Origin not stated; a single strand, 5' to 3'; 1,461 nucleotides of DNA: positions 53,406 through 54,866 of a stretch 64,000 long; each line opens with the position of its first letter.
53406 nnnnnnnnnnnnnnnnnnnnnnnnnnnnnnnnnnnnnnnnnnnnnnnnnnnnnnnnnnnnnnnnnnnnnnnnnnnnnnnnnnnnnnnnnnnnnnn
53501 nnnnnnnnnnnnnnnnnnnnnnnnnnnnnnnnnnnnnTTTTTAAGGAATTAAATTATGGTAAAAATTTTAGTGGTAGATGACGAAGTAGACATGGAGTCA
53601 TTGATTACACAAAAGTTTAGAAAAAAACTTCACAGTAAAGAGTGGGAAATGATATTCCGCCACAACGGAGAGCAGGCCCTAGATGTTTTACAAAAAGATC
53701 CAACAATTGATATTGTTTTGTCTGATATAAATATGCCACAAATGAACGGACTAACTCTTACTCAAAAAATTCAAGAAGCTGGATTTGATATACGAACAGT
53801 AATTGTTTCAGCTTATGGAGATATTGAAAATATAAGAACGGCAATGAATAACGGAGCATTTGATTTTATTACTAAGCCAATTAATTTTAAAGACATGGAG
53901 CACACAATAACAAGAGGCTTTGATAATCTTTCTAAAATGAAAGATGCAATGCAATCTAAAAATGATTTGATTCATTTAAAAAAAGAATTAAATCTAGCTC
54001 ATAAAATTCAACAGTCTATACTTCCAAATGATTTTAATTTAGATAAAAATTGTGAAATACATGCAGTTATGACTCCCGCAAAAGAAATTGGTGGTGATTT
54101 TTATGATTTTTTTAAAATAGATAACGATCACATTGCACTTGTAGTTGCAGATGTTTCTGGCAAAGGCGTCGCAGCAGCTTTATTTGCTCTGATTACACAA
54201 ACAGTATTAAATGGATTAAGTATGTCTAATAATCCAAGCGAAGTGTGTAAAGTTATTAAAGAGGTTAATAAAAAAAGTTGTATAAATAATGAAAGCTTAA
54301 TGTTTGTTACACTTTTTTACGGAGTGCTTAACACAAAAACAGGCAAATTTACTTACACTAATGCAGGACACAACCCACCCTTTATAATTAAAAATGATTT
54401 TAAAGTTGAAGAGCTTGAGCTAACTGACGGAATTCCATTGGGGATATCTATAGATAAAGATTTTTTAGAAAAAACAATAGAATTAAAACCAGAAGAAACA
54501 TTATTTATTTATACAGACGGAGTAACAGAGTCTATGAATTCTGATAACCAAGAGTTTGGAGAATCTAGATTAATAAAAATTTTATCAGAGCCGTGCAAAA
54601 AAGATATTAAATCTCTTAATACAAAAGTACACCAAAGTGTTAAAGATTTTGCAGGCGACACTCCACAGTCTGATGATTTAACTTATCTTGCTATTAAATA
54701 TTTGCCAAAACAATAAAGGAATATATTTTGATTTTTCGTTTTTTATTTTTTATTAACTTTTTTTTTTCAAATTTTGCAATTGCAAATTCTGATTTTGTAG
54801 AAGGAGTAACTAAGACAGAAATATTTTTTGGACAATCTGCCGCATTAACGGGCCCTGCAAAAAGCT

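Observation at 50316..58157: Sigma-less partner-switching module (STAS / RsbW-like kinase / receiver-PP2C) built around an ammonium transporter, next to GSII; no glnK in the window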

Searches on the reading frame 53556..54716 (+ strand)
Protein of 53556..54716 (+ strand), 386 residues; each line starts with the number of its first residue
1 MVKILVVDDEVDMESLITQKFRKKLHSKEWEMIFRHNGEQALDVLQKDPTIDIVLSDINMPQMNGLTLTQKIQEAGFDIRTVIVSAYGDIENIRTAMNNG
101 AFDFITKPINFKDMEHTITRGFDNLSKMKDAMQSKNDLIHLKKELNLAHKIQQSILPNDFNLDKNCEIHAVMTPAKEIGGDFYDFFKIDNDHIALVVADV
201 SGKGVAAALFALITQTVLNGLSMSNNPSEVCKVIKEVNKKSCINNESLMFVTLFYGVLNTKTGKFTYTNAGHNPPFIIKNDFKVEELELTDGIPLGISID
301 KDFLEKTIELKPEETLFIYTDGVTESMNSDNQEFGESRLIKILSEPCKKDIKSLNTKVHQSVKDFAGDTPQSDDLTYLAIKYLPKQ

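Call 3: search_protein_families(library=pfam, proteins=[window:53556-54716:+], max_evalue=0.01)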
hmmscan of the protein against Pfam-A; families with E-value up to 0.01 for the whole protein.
window:53556-54716:+ (386 aa): 2 families
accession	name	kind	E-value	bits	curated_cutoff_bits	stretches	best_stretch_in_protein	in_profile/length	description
PF07228.17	SpoIIE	-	1.5e-46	159.2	25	1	190-381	2-190/192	Stage II sporulation protein E (SpoIIE)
PF00072.30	Response_reg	-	1.7e-22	80.2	30.2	1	4-118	1-110/111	Response regulator receiver domain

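Call 4: search_protein_families(library=ncbifam, proteins=[window:53556-54716:+], max_evalue=0.01)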
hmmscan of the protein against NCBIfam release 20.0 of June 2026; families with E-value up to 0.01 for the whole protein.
window:53556-54716:+ (386 aa): 97 families (the best 25 are shown)
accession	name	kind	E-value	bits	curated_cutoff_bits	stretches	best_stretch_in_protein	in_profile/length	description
NF045505.1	RR_RssB_Pseudo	equivalog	8.6e-35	120.5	700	1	3-333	7-348/394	two-component system response regulator RssB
NF007969.0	PRK10693.1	equivalog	1.6e-22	80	329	1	3-297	9-303/337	two-component system response regulator RssB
NF053512.1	nitric_RR_NosR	exception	2.5e-19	69.6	400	1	4-129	1-122/422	response regulator c-di-GMP phosphodiesterase, NosR family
NF008469.0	PRK11361.1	equivalog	4.3e-18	65.2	714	1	3-158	6-148/461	acetoacetate metabolism transcriptional regulator AtoC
TIGR01818.1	ntrC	equivalog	7.6e-17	61.2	558.6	1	4-133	1-125/463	nitrogen regulation protein NR(I)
NF038263.1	prot_phos_SiaA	equivalog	2.2e-16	59.5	700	1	112-380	384-655/658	biofilm regulation protein phosphatase SiaA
NF011695.0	PRK15115.1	equivalog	3.2e-16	59.2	763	1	3-130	8-130/445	two-component system response regulator GlrR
NF007135.0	PRK09581.1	equivalog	2.8e-15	56.1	474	1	2-131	3-128/457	PleD family two-component system response regulator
NF045944.1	ResRegRpaBCyano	equivalog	4.1e-15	55.8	330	1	5-141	1-133/229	response regulator transcription factor RpaB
NF006900.1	PRK09390.1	equivalog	1.3e-14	54.2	255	1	3-138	6-136/203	response regulator FixJ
NF008099.0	PRK10841.1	equivalog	1.3e-14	53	920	1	2-128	825-946/949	two-component system sensor histidine kinase RcsC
NF051870.1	NAssimRespRegNtrX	equivalog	1.7e-14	53.6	600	1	2-135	2-132/452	nitrogen assimilation response regulator NtrX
NF046020.1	HisKinCckABruc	equivalog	2.8e-14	52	1000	1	3-118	751-863/868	cell cycle histidine kinase CckA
NF007689.0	PRK10365.1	equivalog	5.5e-14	51.8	760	1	2-125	6-124/441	sigma-54-dependent response regulator transcription factor ZraR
NF001965.0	PRK00742.1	subfamily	5.7e-14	52.1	293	1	2-135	4-134/357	chemotaxis-specific protein-glutamate methyltransferase CheB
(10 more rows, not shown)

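Call 21: find_related_loci(query=A1, collection=metagenome_contigs, flank=8000)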
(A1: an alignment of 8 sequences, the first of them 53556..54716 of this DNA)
Query A1 (386 aa) in metagenome_contigs; peptide patterns used: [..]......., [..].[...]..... (x = any residue, [..] = any of these).
600 stretches matched a pattern (row limit reached: there are more); 384 encode a relative of the query (tblastn E <= 1e-3); the best 80 are kept; 80 distinct loci.
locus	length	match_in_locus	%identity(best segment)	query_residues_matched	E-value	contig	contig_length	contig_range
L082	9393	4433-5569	45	2-382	3e-114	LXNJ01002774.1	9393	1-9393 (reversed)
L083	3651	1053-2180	45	3-380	1e-114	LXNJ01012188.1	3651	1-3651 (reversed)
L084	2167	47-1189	46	3-382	1e-113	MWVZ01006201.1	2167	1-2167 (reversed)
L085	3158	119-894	56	1-134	4e-45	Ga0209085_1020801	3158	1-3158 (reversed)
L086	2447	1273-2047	57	1-134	7e-45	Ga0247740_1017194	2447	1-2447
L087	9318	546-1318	57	1-134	7e-45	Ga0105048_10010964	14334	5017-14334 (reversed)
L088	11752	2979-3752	57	1-134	7e-45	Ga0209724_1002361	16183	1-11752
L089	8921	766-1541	56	1-134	8e-45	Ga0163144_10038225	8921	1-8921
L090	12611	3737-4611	50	1-159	2e-44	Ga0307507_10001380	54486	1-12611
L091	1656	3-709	55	1-134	3e-45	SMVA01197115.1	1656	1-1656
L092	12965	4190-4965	54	1-134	5e-43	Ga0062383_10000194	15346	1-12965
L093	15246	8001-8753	33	130-386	3e-41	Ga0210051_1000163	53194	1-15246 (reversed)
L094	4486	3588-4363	51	1-134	3e-41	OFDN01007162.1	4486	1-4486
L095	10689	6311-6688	55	2-127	5e-41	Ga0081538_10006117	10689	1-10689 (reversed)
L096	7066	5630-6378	54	1-120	7e-41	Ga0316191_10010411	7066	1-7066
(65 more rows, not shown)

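Call 27: find_homologous_proteins(query=A1, max_evalue=1e-40)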
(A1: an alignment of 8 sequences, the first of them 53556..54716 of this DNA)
Query A1 (8 sequences) (386 aa, profile of the alignment): 8000 proteins with E <= 1e-40 among 8000 candidates; the best 120 are listed.
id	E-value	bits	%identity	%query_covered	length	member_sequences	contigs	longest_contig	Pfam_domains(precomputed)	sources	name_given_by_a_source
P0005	3.5e-213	726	47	98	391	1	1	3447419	PF00072.31,PF07228.18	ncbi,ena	-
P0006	2.4e-212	723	47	99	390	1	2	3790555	PF00072.31,PF07228.18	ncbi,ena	-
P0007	3.8e-212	722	45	98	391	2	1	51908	PF00072.31,PF07228.18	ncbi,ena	-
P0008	2.0e-209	713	47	98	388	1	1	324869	PF00072.31,PF07228.18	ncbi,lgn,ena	-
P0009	2.1e-208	710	46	98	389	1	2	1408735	PF00072.31,PF07228.18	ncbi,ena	-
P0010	6.3e-207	705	46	98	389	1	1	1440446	PF00072.31,PF07228.18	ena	-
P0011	7.3e-204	695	46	99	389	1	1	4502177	PF00072.31,PF07228.18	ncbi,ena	-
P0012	2.2e-203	693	45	98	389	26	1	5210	PF00072.31,PF07228.18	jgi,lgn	jgi:sigma-B regulation protein RsbU (phosphoserine phosphatase)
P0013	2.4e-203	693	46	98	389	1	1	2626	PF00072.31,PF07228.18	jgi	jgi:sigma-B regulation protein RsbU (phosphoserine phosphatase)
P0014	2.6e-203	693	45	98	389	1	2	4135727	PF00072.31,PF07228.18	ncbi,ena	-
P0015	2.7e-203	693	46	98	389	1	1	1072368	PF00072.31,PF07228.18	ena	-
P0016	3.1e-203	693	46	99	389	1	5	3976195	PF00072.31,PF07228.18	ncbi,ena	-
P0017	4.0e-203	692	44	98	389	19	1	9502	PF00072.31,PF07228.18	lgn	-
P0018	6.4e-203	692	45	98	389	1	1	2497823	PF00072.31,PF07228.18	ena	-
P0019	9.8e-203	691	44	98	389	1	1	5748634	PF00072.31,PF07228.18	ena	-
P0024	3.7e-202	689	47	98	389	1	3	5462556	PF00072.31,PF07228.18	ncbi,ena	-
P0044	1.9e-197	674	48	98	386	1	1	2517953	PF00072.31,PF07228.18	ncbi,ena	-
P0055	5.0e-196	669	46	98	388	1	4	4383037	PF00072.31,PF07228.18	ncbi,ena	-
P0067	1.5e-195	668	48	97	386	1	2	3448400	PF00072.31,PF07228.18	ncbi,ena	-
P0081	1.2e-194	665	50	98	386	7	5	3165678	PF00072.31,PF07228.18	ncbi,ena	-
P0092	3.0e-194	663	48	98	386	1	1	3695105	PF00072.31,PF07228.18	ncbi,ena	-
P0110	1.1e-193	661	46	98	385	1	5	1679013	PF00072.31,PF07228.18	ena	-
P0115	1.5e-193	661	47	98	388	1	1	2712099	PF00072.31,PF07228.18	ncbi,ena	-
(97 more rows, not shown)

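Call 30: find_encoding_contigs(protein=P0067, flank=9000, max_places=1)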
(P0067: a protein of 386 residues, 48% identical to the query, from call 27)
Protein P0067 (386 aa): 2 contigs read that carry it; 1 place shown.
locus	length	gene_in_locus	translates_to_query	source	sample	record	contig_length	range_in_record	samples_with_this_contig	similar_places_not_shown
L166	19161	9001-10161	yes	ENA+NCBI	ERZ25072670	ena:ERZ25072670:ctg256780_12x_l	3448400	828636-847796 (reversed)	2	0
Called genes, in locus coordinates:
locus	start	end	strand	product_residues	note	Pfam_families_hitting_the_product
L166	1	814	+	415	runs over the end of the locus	PF01612:DNA_pol_A_exo1, PF00570:HRDC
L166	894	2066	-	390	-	PF13173:AAA_14, PF13635:DUF4143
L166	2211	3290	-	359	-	PF01408:GFO_IDH_MocA, PF02894:GFO_IDH_MocA_C, PF22725:GFO_IDH_MocA_C3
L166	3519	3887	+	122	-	-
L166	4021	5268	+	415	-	PF01408:GFO_IDH_MocA, PF02894:GFO_IDH_MocA_C, PF22725:GFO_IDH_MocA_C3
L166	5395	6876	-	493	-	-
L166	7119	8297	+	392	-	PF02771:Acyl-CoA_dh_N, PF02770:Acyl-CoA_dh_M, PF00441:Acyl-CoA_dh_1, PF08028:Acyl-CoA_dh_2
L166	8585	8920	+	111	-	PF01740:STAS, PF13466:STAS_2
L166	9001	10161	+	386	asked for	PF00072:Response_reg, PF07228:SpoIIE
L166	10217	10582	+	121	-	PF13581:HATPase_c_2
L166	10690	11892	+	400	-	PF13433:Peripla_BP_5 (weak), PF13458:Peripla_BP_6, PF01094:ANF_receptor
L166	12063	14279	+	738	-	PF00672:HAMP, PF00512:HisKA, PF02518:HATPase_c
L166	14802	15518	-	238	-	PF04367:DUF502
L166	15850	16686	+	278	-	PF01863:YgjP-like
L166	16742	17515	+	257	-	PF13350:Y_phosphatase3, PF22784:PTP-SAK (faint)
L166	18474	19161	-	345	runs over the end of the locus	PF01408:GFO_IDH_MocA, PF22725:GFO_IDH_MocA_C3, PF02894:GFO_IDH_MocA_C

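Call 31: find_encoding_contigs(protein=P0092, flank=9000, max_places=1)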
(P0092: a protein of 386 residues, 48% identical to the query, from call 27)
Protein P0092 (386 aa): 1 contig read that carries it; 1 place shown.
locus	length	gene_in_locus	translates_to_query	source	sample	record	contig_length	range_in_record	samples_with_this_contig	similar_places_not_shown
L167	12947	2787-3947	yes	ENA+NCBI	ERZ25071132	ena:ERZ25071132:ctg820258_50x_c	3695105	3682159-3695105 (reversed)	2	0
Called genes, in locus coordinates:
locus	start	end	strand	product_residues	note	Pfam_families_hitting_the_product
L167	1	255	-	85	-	?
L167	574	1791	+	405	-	PF00909:Ammonium_transp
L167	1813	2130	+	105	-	PF00543:P-II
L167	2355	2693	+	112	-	PF01740:STAS, PF13466:STAS_2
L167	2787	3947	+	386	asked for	PF00072:Response_reg, PF07228:SpoIIE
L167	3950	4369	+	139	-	PF13581:HATPase_c_2, PF02518:HATPase_c (weak)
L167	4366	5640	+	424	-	PF13433:Peripla_BP_5 (weak), PF13458:Peripla_BP_6, PF01094:ANF_receptor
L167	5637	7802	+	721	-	PF21689:TorS_sensor_domain (faint), PF00672:HAMP, PF00512:HisKA, PF02518:HATPase_c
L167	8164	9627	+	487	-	PF04174:CP_ATPgrasp_1, PF14403:CP_ATPgrasp_2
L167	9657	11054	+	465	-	PF00909:Ammonium_transp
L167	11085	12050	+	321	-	PF04168:Alpha-E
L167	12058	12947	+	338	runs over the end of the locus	PF08379:Bact_transglu_N, PF01841:Transglut_core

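Call 32: find_encoding_contigs(protein=P0081, flank=9000, max_places=1)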
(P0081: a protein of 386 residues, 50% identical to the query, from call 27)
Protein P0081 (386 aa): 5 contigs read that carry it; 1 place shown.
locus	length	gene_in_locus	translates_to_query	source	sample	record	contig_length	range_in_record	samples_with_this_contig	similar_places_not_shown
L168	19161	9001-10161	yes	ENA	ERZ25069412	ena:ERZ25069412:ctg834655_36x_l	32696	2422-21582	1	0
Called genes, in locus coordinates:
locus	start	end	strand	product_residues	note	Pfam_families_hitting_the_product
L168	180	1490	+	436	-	PF00202:Aminotran_3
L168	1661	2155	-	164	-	PF00484:Pro_CA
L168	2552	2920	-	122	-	PF04134:DCC1-like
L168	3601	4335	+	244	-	PF00753:Lactamase_B, PF23023:Anti-Pycsar_Apyc1 (weak)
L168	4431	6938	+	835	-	PF00501:AMP-binding, PF13193:AMP-binding_C (weak), PF00550:PP-binding (weak), PF01553:Acyltransferase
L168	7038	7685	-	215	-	PF05719:GPP34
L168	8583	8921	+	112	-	PF01740:STAS, PF13466:STAS_2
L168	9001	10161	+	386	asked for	PF00072:Response_reg, PF07228:SpoIIE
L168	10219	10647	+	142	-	PF13581:HATPase_c_2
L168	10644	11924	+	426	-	PF13458:Peripla_BP_6, PF01094:ANF_receptor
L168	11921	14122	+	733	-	PF00672:HAMP, PF00512:HisKA, PF02518:HATPase_c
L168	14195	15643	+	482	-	PF04174:CP_ATPgrasp_1, PF14403:CP_ATPgrasp_2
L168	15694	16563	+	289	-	PF00909:Ammonium_transp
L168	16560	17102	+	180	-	PF00909:Ammonium_transp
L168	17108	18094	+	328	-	-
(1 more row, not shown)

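Call 33: find_encoding_contigs(protein=P0011, flank=9000, max_places=1)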
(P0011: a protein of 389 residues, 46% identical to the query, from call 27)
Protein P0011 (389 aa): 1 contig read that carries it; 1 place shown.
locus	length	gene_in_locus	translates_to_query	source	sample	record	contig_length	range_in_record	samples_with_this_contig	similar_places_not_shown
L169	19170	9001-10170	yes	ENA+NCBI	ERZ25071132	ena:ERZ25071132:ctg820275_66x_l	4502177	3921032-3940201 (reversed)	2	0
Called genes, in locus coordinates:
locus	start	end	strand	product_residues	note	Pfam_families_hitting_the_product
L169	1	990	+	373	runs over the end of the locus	PF03747:ADP_ribosyl_GH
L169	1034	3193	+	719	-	PF03747:ADP_ribosyl_GH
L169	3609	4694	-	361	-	PF01073:3Beta_HSD, PF01370:Epimerase, PF05368:NmrA, PF13460:NAD_binding_10, PF16363:GDP_Man_Dehyd, PF07993:NAD_binding_4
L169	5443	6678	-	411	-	PF01408:GFO_IDH_MocA, PF22725:GFO_IDH_MocA_C3 (weak), PF21252:Glyco_hydro_109_C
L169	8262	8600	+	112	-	PF01740:STAS, PF13466:STAS_2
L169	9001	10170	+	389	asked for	PF00072:Response_reg, PF07228:SpoIIE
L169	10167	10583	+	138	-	PF13581:HATPase_c_2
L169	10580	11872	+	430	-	PF13458:Peripla_BP_6, PF13433:Peripla_BP_5, PF01094:ANF_receptor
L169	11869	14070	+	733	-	PF00672:HAMP, PF00512:HisKA, PF02518:HATPase_c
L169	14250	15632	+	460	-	PF00909:Ammonium_transp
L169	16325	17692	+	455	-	PF01547:SBP_bac_1, PF13416:SBP_bac_8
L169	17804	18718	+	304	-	PF00528:BPD_transp_1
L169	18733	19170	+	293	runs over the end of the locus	PF00528:BPD_transp_1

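Call 34: find_encoding_contigs(protein=P0024, flank=9000, max_places=1)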
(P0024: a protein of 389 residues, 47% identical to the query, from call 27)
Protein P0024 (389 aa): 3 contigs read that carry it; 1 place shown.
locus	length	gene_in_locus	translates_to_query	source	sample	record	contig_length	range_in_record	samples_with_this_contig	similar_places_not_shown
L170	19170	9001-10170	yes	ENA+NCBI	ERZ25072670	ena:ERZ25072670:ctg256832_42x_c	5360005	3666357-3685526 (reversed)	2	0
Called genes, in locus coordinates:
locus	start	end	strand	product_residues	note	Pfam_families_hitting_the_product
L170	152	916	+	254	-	PF02151:UVR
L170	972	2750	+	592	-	PF02776:TPP_enzyme_N, PF00205:TPP_enzyme_M, PF02775:TPP_enzyme_C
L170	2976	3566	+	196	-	PF07638:Sigma70_ECF, PF04542:Sigma70_r2, PF08281:Sigma70_r4_2, PF04545:Sigma70_r4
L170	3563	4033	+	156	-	PF13490:zf-HC2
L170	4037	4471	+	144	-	PF16231:DUF4890 (faint), PF07813:LTXXQ (faint)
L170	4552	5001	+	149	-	PF13801:Metal_resist, PF07813:LTXXQ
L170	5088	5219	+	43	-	-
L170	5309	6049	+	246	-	PF00891:Methyltransf_2, PF01209:Ubie_methyltran, PF05175:MTS, PF13489:Methyltransf_23, PF13847:Methyltransf_31, PF08241:Methyltransf_11, PF08242:Methyltransf_12, PF13649:Methyltransf_25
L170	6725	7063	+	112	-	PF01740:STAS, PF13466:STAS_2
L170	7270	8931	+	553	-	PF00999:Na_H_Exchanger, PF00571:CBS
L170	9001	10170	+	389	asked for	PF00072:Response_reg, PF07228:SpoIIE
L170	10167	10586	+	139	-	PF13581:HATPase_c_2, PF02518:HATPase_c (weak)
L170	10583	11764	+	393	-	PF13433:Peripla_BP_5, PF13458:Peripla_BP_6, PF01094:ANF_receptor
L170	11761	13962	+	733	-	PF00672:HAMP, PF00512:HisKA, PF02518:HATPase_c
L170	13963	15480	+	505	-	PF04174:CP_ATPgrasp_1, PF14403:CP_ATPgrasp_2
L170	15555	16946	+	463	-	PF00909:Ammonium_transp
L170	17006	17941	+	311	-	PF04168:Alpha-E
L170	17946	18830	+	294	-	PF08379:Bact_transglu_N, PF01841:Transglut_core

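Call 35: find_encoding_contigs(protein=P0110, flank=9000, max_places=1)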
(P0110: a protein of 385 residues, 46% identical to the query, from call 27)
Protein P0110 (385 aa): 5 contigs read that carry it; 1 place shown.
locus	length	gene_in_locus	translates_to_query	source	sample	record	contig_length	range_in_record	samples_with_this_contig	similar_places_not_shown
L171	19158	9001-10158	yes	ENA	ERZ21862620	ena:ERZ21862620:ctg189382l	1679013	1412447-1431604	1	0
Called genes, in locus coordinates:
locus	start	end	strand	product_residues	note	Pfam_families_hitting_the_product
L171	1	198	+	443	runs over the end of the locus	PF02881:SRP54_N, PF00448:SRP54, PF02978:SRP_SPB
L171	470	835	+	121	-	PF00903:Glyoxalase, PF12681:Glyoxalase_2, PF18029:Glyoxalase_6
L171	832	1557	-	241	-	PF03328:HpcH_HpaI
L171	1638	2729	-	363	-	PF00266:Aminotran_5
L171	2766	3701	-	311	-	PF06574:FAD_syn, PF01687:Flavokinase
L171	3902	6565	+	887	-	PF00675:Peptidase_M16, PF05193:Peptidase_M16_C, PF00675:Peptidase_M16, PF05193:Peptidase_M16_C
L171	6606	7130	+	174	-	PF06445:GyrI-like, PF14526:Cass2 (weak)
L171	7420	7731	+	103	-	PF00076:RRM_1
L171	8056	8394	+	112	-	PF01740:STAS, PF13466:STAS_2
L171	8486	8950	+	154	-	PF00072:Response_reg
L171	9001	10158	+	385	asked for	PF00072:Response_reg, PF07228:SpoIIE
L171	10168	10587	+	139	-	PF13581:HATPase_c_2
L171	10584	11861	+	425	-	PF13433:Peripla_BP_5 (weak), PF13458:Peripla_BP_6, PF01094:ANF_receptor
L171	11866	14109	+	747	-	PF00672:HAMP, PF00512:HisKA, PF02518:HATPase_c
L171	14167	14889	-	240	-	PF04367:DUF502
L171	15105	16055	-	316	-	PF00248:Aldo_ket_red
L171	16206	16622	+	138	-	-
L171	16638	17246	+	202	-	PF02085:Cytochrom_CIII (faint), PF14522:Cytochrome_C7 (faint), PF14537:Cytochrom_c3_2 (faint)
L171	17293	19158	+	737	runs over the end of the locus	PF00384:Molybdopterin, PF01568:Molydop_binding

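Call 36: find_encoding_contigs(protein=P0055, flank=9000, max_places=1)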
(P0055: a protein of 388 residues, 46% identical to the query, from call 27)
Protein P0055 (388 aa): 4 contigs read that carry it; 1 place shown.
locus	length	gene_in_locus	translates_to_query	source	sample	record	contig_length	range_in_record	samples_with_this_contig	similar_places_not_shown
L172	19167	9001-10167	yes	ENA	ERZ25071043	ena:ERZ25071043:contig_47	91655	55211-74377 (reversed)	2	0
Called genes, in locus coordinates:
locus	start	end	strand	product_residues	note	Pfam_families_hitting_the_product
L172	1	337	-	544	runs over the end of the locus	PF04715:, PF00425:Chorismate_bind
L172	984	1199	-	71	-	PF00313:CSD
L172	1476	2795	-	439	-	-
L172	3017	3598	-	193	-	-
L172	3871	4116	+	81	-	-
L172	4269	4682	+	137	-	-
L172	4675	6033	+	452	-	PF01018:GTP1_OBG, PF01926:MMR_HSR1, PF02421:FeoB_N, PF09269:DUF1967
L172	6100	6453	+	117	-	-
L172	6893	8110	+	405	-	PF00909:Ammonium_transp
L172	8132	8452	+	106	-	PF00543:P-II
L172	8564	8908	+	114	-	PF01740:STAS, PF13466:STAS_2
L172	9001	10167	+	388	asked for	PF00072:Response_reg, PF07228:SpoIIE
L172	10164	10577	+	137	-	PF13581:HATPase_c_2, PF02518:HATPase_c (weak)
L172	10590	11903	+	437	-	PF13433:Peripla_BP_5 (weak), PF13458:Peripla_BP_6, PF01094:ANF_receptor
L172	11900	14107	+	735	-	PF00672:HAMP, PF00512:HisKA, PF02518:HATPase_c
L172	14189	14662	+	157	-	PF05014:Nuc_deoxyrib_tr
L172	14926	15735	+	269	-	PF00028:Cadherin, PF00041:fn3, PF25059:FN3_DSCAM-DSCAML_C (weak)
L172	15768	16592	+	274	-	PF00028:Cadherin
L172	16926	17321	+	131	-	PF00041:fn3, PF16656:Pur_ac_phosph_N (faint), PF25059:FN3_DSCAM-DSCAML_C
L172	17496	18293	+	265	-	PF05685:Uma2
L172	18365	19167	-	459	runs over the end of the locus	PF13727:CoA_binding_3, PF02397:Bac_transf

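Call 50: search_protein_families(library=pfam, proteins=[L167:5724-6746:+, L169:11956-12978:+], max_evalue=1)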
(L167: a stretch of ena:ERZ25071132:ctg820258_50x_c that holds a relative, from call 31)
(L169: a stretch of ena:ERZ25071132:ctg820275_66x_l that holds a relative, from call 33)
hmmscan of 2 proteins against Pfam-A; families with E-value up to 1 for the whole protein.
L167:5724-6746:+ (341 aa): 1 family
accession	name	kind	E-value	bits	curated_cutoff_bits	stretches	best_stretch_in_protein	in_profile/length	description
PF21689.3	TorS_sensor_domain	-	1.5e-10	41.5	27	2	27-137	1-111/275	Sensor protein TorS, sensor domain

L169:11956-12978:+ (341 aa): 3 families
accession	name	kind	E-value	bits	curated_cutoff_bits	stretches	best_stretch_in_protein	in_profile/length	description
PF07889.17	DUF1664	-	0.079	13.4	34.6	1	57-117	49-109/124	Protein of unknown function (DUF1664)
PF17601.7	DUF5497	-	0.2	12.5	27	0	114-141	61-88/89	Family of unknown function (DUF5497)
PF21689.3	TorS_sensor_domain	-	0.33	10.8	27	1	27-137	1-111/275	Sensor protein TorS, sensor domain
